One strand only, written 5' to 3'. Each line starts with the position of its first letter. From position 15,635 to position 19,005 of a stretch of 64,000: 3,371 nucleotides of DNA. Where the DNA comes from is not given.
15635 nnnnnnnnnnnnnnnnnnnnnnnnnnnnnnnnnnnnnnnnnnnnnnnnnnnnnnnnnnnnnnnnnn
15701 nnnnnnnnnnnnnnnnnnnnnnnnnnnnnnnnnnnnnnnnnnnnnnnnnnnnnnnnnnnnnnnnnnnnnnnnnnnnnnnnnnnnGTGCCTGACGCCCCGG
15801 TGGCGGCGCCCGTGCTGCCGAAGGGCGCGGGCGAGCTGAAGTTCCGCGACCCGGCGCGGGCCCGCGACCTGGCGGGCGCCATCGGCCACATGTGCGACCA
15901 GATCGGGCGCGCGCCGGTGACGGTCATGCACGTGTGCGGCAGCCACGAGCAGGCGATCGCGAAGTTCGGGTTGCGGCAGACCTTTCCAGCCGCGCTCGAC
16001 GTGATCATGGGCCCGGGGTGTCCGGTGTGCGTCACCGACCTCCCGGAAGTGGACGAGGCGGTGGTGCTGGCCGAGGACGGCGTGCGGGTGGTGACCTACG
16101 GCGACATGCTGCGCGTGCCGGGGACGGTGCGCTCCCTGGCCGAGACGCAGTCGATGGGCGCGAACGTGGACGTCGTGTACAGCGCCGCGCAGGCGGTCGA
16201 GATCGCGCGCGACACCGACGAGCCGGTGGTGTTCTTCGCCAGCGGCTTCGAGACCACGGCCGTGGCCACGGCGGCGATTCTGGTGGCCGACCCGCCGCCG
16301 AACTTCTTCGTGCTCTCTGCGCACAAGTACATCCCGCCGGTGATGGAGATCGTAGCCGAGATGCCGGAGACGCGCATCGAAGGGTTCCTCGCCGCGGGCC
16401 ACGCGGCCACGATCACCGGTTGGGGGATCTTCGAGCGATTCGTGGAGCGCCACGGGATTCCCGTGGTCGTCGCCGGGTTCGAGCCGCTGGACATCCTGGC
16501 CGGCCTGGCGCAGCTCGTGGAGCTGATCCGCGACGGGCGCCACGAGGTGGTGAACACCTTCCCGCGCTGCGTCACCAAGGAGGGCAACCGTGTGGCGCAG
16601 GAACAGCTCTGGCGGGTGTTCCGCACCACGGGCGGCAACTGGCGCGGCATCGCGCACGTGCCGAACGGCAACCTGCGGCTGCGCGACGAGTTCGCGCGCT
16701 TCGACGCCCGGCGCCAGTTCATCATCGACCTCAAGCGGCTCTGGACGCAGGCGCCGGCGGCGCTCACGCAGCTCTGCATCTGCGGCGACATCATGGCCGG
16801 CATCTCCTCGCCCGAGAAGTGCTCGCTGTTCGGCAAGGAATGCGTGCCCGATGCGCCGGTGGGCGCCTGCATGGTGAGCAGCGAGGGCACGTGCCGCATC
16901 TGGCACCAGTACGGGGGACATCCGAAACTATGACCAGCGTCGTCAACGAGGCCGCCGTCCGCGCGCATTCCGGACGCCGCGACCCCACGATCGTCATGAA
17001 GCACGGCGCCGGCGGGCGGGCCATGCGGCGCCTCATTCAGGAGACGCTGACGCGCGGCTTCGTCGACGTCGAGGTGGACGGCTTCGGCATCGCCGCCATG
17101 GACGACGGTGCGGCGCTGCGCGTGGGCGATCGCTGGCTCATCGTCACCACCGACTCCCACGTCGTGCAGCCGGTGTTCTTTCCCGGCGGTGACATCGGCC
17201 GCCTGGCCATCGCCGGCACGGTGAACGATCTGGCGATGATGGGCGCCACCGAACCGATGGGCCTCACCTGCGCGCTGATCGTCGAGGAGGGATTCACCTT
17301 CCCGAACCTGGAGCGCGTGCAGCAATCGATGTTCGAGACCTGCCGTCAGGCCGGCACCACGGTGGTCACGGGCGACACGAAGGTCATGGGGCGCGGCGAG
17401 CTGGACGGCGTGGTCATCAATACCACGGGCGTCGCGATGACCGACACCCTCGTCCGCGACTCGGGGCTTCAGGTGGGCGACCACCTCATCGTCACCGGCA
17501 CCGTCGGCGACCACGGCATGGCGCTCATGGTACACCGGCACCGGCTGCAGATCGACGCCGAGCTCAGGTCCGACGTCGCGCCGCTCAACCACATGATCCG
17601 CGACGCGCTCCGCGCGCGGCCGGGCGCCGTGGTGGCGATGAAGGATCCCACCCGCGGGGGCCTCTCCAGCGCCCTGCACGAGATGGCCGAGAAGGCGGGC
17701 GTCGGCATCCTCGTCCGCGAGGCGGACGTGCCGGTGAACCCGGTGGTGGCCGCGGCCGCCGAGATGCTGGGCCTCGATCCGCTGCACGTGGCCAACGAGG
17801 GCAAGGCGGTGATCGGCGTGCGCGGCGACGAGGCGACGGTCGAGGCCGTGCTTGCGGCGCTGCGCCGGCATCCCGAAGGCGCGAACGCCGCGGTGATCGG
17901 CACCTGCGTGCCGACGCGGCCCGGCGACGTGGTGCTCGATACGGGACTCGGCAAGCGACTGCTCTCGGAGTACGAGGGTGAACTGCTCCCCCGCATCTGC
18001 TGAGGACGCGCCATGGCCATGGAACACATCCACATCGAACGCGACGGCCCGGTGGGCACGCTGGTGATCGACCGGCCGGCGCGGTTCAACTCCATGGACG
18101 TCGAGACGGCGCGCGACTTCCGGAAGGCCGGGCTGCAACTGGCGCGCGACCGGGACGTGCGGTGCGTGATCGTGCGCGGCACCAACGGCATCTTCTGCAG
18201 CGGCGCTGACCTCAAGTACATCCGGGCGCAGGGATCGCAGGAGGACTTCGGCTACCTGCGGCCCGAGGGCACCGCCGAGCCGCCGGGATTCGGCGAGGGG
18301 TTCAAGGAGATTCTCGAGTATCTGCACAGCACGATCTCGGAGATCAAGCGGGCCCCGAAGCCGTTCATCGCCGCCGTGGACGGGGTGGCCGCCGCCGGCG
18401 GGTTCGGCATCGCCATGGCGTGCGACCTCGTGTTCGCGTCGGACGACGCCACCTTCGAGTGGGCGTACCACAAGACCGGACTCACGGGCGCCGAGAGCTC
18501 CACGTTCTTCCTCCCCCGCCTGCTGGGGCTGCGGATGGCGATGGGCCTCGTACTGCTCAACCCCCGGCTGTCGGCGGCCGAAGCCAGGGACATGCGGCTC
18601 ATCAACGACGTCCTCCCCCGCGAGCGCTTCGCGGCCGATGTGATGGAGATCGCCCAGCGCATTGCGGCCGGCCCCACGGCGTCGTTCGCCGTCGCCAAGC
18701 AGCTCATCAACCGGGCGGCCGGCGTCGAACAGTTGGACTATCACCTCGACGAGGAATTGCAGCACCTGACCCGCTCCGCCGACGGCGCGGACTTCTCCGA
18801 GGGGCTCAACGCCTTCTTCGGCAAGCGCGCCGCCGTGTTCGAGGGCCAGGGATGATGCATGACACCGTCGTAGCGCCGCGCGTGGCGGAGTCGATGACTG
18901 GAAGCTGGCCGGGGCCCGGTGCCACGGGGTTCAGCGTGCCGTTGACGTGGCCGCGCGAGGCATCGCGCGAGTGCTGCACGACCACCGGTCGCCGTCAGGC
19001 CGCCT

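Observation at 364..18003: The hydrogenase maturation locus is split by a 6.5-kb multihaem cytochrome / beta-barrel module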

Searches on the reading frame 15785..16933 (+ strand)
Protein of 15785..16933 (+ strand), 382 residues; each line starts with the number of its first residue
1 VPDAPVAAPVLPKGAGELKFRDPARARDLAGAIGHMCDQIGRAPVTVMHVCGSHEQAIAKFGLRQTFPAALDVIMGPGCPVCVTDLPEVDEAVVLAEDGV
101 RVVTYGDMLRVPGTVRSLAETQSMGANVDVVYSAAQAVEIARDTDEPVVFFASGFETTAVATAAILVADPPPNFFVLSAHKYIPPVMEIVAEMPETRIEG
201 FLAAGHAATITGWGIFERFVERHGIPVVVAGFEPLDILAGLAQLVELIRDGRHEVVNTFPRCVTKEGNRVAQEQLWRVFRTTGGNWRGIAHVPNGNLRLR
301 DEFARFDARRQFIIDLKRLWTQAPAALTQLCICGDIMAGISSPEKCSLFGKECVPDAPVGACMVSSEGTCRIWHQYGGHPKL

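Call 4: search_protein_families(library=pfam, proteins=[window:15785-16933:+])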
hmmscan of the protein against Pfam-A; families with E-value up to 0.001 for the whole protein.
window:15785-16933:+ (382 aa): 1 family
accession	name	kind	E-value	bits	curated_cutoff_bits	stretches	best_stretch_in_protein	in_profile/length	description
PF01924.21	HypD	-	3.6e-123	411.6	25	1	27-377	4-351/351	Hydrogenase formation hypA family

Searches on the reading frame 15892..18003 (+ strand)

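Call 4: search_protein_families(library=pfam, proteins=[window:15892-18003:+])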
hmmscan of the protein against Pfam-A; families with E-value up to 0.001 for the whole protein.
window:15892-18003:+ (703 aa): 2 families
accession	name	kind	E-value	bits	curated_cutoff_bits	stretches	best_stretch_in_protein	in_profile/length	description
PF02769.27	AIRS_C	-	5.2e-26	92.1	23.1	1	527-680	1-153/156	AIR synthase related protein, C-terminal domain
PF00586.29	AIRS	-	1.6e-22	80.5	24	1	404-515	2-110/112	AIR synthase related protein, N-terminal domain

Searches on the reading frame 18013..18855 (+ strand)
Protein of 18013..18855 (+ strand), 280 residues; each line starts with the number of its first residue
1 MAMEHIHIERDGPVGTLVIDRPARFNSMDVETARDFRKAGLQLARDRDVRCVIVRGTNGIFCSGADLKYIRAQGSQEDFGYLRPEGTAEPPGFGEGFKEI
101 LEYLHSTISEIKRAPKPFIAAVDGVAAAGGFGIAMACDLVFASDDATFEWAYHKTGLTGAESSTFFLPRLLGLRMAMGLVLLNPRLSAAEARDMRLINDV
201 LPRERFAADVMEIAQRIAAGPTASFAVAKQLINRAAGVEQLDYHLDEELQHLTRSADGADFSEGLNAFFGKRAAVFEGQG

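Call 4: search_protein_families(library=pfam, proteins=[window:18013-18855:+])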
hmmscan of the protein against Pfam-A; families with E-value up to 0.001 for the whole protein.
window:18013-18855:+ (280 aa): 2 families
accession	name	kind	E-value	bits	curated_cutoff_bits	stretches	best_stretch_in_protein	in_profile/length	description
PF00378.25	ECH_1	-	4.7e-44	151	27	2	105-279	78-251/251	Enoyl-CoA hydratase/isomerase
PF16113.10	ECH_2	-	1.8e-24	87.3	27.2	1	15-208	2-179/335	Enoyl-CoA hydratase/isomerase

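Call 63: search_protein_families(library=ncbifam, proteins=[window:18013-18855:+], max_evalue=0.001)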
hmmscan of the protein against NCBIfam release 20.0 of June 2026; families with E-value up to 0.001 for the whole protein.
window:18013-18855:+ (280 aa): 72 families (the best 25 are shown)
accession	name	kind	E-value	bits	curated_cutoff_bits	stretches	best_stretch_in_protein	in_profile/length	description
NF046063.1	oxepin_alt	equivalog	6.2e-52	176.6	300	2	99-274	79-253/254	oxepin-CoA hydrolase, alternative type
NF004635.0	PRK05981.1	equivalog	2.5e-47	161.6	351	1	1-279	1-266/266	enoyl-CoA hydratase/isomerase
NF005700.0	PRK07511.1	subfamily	7.4e-46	156.8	274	2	99-277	82-259/260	enoyl-CoA hydratase family protein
NF051848.1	EnCoAHydtEchA19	equivalog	1.6e-44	152.4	400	1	5-278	1-257/258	enoyl-CoA hydratase EchA19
TIGR02280.1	PaaB1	equivalog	1e-43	149.7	345.15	1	11-279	6-256/256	2-(1,2-epoxy-1,2-dihydrophenyl)acetyl-CoA isomerase PaaG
NF006109.0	PRK08260.1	subfamily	2.1e-39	135.6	320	1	1-278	1-277/296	enoyl-CoA hydratase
NF006107.0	PRK08258.1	equivalog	2.4e-39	135.3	330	2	107-279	105-277/277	enoyl-CoA hydratase family protein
NF006100.0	PRK08252.1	subfamily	2e-38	132.5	282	2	113-279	89-254/254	crotonase/enoyl-CoA hydratase family protein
NF004725.0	PRK06072.1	equivalog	3.4e-38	131.8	293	1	6-279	2-248/248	enoyl-CoA hydratase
NF006699.0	PRK09245.1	subfamily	5.9e-38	130.6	354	1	3-278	2-265/266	crotonase/enoyl-CoA hydratase family protein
NF004857.0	PRK06210.1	equivalog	6.2e-37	127.5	341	1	3-278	7-274/275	enoyl-CoA hydratase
NF006140.0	PRK08290.1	subfamily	2.7e-36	125.2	280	1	2-247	6-252/292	enoyl-CoA hydratase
NF005675.0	PRK07468.1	equivalog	9.7e-36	123.8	350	1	2-277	2-260/262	crotonase/enoyl-CoA hydratase family protein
NF006108.0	PRK08259.1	equivalog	4.4e-35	121.4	273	1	4-256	3-233/256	crotonase/enoyl-CoA hydratase family protein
NF005802.0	PRK07657.1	equivalog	5.8e-35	121.1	363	2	100-279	82-260/260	enoyl-CoA hydratase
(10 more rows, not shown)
